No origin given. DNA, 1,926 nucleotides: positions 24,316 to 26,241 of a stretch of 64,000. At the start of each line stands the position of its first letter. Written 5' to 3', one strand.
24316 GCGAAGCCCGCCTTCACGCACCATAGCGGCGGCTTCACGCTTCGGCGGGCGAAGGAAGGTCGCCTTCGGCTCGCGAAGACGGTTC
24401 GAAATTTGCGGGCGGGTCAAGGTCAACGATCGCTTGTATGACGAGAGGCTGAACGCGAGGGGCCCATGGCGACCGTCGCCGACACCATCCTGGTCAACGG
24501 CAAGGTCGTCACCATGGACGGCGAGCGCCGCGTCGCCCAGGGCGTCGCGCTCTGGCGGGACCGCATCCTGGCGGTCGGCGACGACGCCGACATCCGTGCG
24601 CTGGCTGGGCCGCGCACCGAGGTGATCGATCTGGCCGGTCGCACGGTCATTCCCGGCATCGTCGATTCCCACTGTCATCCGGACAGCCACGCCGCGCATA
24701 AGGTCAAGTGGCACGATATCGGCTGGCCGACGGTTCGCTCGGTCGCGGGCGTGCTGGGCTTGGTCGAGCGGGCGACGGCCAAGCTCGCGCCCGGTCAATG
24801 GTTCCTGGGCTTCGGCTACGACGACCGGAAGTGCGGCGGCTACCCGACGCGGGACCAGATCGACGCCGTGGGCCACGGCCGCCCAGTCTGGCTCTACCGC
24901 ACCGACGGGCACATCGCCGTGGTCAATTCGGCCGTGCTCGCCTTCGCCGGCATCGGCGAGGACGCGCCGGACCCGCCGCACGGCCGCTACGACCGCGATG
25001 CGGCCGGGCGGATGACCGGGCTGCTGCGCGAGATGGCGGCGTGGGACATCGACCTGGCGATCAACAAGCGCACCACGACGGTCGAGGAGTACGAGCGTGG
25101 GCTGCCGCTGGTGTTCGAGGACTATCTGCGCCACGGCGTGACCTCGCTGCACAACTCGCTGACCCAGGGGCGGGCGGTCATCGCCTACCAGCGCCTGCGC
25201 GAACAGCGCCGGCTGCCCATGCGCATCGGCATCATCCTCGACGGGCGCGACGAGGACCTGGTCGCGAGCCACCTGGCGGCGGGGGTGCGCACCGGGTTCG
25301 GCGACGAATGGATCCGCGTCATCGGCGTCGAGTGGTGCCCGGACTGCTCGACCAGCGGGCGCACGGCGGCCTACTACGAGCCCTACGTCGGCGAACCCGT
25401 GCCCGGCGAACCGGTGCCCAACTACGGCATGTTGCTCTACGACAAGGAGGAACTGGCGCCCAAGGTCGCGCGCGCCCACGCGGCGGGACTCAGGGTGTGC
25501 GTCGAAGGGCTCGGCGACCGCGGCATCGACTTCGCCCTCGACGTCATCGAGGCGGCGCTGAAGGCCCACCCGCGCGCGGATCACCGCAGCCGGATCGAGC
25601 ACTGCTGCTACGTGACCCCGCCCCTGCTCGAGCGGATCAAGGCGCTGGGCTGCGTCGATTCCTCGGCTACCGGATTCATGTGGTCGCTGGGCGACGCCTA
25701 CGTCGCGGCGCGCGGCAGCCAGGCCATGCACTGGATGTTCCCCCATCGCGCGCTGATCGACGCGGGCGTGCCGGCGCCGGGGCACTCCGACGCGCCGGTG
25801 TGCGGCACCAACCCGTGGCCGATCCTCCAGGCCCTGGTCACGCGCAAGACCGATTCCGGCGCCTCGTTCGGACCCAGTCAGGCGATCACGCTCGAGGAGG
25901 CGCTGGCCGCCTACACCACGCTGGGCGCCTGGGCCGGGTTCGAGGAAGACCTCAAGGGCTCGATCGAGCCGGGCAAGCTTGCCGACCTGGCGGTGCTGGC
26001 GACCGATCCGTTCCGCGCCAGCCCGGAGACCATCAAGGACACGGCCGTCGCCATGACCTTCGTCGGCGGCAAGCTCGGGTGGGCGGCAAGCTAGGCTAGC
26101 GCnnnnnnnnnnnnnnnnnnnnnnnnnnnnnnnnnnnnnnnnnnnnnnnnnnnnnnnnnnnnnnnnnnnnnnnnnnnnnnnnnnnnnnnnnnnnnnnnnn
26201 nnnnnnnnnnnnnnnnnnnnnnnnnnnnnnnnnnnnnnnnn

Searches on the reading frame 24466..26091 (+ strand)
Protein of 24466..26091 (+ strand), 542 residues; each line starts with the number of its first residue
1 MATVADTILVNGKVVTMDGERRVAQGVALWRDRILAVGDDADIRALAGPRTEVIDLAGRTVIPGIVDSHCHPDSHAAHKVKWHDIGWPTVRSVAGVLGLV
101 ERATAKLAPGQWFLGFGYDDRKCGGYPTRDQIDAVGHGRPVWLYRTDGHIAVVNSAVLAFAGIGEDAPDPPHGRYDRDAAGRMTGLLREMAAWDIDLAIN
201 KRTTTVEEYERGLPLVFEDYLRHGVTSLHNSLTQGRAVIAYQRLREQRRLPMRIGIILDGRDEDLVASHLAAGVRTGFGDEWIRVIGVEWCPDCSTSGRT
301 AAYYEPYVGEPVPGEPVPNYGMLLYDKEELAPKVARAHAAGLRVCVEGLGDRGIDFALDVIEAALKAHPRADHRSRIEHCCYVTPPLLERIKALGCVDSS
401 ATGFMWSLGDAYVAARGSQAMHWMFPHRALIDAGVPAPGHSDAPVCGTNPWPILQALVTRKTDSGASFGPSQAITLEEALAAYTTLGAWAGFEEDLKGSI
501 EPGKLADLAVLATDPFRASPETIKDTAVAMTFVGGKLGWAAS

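Call 61: search_protein_families(library=pfam, proteins=[window:24466-26091:+], max_evalue=0.01)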
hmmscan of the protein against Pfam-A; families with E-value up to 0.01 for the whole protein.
window:24466-26091:+ (542 aa): 2 families
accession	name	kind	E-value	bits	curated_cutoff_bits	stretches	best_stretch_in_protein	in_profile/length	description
PF07969.17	Amidohydro_3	-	8.8e-97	325.9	29.7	1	52-536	1-469/472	Amidohydrolase family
PF01979.26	Amidohydro_1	-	2.7e-11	43.8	25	1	327-537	134-344/345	Amidohydrolase family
